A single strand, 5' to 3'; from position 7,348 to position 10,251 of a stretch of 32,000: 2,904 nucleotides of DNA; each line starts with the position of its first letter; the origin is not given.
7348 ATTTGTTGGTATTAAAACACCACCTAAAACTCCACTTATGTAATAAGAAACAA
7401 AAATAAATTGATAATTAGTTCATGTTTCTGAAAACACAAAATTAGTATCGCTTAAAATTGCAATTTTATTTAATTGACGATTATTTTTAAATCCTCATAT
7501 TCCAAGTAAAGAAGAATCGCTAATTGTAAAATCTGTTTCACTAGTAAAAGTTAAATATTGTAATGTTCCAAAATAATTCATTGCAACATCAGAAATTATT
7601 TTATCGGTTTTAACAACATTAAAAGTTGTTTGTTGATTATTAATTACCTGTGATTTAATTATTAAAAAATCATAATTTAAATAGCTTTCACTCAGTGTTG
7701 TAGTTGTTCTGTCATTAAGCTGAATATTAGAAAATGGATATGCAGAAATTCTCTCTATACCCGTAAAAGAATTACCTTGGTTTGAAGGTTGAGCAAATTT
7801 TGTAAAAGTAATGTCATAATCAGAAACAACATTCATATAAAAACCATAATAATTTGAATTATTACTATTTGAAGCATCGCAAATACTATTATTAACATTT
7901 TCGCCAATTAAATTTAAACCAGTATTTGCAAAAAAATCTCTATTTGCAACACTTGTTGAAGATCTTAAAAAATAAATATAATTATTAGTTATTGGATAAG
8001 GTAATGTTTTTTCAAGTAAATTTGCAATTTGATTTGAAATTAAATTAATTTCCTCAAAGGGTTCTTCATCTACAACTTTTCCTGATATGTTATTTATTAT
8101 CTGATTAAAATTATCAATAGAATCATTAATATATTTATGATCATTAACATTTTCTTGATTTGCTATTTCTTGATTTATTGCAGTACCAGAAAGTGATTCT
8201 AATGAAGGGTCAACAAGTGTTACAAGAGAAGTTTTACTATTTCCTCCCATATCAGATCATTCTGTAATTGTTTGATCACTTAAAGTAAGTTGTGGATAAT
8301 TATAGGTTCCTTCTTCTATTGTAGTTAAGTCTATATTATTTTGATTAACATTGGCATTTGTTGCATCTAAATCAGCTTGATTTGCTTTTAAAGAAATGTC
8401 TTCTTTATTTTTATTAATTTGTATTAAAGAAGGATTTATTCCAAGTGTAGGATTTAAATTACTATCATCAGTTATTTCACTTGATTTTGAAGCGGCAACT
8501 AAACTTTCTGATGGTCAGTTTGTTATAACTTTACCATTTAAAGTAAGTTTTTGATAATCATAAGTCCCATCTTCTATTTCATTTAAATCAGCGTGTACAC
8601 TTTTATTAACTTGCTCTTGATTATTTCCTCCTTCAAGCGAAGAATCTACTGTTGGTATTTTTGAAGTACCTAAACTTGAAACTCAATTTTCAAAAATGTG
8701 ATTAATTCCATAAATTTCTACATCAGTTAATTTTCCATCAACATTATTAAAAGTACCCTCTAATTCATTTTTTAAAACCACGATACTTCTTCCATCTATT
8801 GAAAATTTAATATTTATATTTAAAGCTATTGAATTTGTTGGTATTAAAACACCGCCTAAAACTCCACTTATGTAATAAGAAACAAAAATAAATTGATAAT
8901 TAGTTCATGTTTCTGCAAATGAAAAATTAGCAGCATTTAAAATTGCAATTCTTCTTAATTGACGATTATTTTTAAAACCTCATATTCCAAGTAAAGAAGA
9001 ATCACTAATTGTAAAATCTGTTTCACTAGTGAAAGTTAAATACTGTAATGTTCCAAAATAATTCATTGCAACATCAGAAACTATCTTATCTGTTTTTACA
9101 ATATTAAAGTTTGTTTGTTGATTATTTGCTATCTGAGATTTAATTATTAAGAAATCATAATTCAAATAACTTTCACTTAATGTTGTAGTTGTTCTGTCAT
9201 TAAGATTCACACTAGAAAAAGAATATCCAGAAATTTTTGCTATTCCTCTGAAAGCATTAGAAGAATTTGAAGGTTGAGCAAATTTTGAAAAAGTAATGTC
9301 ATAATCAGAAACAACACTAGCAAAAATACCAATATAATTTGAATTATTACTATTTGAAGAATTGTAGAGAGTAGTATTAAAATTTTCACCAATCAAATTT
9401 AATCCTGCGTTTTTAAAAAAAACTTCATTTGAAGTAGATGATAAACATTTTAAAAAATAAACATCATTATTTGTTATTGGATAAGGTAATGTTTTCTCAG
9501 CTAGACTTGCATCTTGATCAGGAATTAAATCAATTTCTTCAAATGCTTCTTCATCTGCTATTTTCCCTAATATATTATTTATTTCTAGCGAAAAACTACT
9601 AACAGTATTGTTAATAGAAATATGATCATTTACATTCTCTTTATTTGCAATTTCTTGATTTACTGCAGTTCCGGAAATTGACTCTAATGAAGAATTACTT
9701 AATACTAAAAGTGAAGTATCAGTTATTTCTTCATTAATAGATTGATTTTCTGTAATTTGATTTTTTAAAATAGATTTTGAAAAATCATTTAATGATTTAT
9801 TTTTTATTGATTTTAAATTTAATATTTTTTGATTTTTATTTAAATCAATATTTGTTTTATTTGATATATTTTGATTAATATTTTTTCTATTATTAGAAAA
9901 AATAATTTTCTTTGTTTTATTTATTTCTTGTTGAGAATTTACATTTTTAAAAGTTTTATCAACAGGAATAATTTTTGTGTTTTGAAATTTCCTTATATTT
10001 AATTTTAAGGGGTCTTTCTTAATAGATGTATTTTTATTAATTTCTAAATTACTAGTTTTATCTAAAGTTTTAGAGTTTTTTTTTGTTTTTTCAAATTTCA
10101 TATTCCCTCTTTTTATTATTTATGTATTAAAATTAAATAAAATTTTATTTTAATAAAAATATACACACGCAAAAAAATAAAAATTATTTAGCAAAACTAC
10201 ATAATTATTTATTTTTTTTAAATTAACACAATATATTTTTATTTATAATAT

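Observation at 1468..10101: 2877-aa paralog built from four ~1.5-kb globular modules plus an inserted short-repeat array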

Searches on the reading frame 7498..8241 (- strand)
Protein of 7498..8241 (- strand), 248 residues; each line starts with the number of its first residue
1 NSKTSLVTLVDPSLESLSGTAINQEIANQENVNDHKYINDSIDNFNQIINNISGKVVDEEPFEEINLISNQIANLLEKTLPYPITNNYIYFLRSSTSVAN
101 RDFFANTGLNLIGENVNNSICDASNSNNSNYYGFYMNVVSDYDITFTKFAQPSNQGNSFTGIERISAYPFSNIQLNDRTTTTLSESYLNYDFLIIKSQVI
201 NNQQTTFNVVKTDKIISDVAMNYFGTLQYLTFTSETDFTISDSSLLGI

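Call 38: predict_structure(alignment_id=A2)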
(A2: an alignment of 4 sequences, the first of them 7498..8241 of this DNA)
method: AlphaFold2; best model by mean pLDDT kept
length: 248 residues; sequences in the alignment: 4
mean_pLDDT: 33.9   pTM: 0.23
mean pLDDT of the five models: 33.9, 31.6, 28.5, 28.4, 28.0
residues with pLDDT >= 90: 0; 70-90: 0; 50-70: 4; < 50: 244
segments of 3 or more residues with pLDDT < 50: 1-179, 181-183, 185-195, 198-248
pLDDT, mean of each block of 10 residues (from residue 1): 27 29 28 27 32 27 29 30 33 37 37 37 38 35 25 33 37 42 45 47 45 34 32 31 29
secondary structure, 60 per line:
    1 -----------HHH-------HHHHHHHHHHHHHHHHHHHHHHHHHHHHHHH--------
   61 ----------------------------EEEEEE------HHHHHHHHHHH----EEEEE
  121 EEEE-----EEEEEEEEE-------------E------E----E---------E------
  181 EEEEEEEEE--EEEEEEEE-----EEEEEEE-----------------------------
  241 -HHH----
elements in order: H22-52 E89-94 H101-111 E116-124 E130-138 E181-189 E192-199 E205-211

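Call 39: search_protein_representatives(alignment_id=A2)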
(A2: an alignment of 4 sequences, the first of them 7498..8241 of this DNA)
Query: 4 sequences, 248 profile positions. Proteins with E-value up to 0.001 (for the whole library): 1; up to 1e-10: 1; up to 1e-30: 1. The best 1 are listed.
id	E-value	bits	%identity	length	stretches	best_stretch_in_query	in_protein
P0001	0.0e+00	1392.6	-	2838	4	2-248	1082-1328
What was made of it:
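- Closest known: Large repetitive tandem ORFs of Hepatoplasmataceae. Different: The ~380-aa module has no detectable relative outside the species (call 39).
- The family is restricted to this species in a search of 1.84e9 representatives (call 39).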

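Call 41: list_cluster_members(proteins=[P0001])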
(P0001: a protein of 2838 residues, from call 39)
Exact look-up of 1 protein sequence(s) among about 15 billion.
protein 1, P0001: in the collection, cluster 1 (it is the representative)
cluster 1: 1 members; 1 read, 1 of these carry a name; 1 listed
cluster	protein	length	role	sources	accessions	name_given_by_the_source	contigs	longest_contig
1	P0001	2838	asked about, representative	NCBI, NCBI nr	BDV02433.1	MAG: hypothetical protein HPAVJP_3220 [Candidatus Hepatoplasma vulgare] | MAG: hypothetical protein HPAVJP_3220 [Candidatus Hepatoplasma sp.]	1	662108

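Call 42: find_encoding_contigs(protein=P0001, flank=10000, max_places=6)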
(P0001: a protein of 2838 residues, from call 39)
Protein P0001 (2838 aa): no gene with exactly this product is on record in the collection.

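Call 87: search_protein_families(library=ncbifam, max_evalue=1, proteins=[P0001])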
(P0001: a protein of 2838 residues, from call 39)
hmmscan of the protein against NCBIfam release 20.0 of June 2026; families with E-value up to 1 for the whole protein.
P0001 (2838 aa): 3 families
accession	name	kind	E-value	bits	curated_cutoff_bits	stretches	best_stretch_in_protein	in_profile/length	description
NF011925.1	PRK15396.1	subfamily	0.041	14.1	108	0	2127-2161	17-51/78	major outer membrane lipoprotein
TIGR03274.1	methan_mark_7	hypoth_equivalog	0.083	11.9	349.15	1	1094-1179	20-103/302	methanogenesis marker 7 protein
TIGR01967.1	DEAH_box_HrpA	equivalog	0.17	9.4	722.75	0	1083-1133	923-971/1284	ATP-dependent RNA helicase HrpA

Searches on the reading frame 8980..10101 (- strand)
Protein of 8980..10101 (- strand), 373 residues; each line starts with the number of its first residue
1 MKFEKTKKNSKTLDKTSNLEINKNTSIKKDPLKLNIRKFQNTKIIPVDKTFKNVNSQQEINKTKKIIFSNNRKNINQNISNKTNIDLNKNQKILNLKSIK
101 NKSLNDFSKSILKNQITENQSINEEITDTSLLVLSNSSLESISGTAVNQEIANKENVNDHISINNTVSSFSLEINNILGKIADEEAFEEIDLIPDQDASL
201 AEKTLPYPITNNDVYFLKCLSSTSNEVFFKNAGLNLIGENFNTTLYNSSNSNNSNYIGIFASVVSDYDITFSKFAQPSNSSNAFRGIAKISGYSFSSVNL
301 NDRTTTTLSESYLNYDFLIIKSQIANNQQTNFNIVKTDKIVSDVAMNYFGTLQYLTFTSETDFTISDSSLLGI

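Call 15: find_encoding_contigs(protein=window:8980-10101:-, flank=10000, max_places=6)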
Protein window:8980-10101:- (373 aa): no gene with exactly this product is on record in the collection.

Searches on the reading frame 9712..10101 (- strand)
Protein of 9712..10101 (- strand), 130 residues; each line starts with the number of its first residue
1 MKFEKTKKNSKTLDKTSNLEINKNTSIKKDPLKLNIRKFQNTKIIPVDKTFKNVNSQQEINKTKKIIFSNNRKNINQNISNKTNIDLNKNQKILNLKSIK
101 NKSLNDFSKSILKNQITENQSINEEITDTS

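Call 10: search_protein_families(library=pfam, max_evalue=1, proteins=[window:9712-10101:-])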
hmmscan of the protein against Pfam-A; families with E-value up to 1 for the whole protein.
seq(130 aa): 0 families
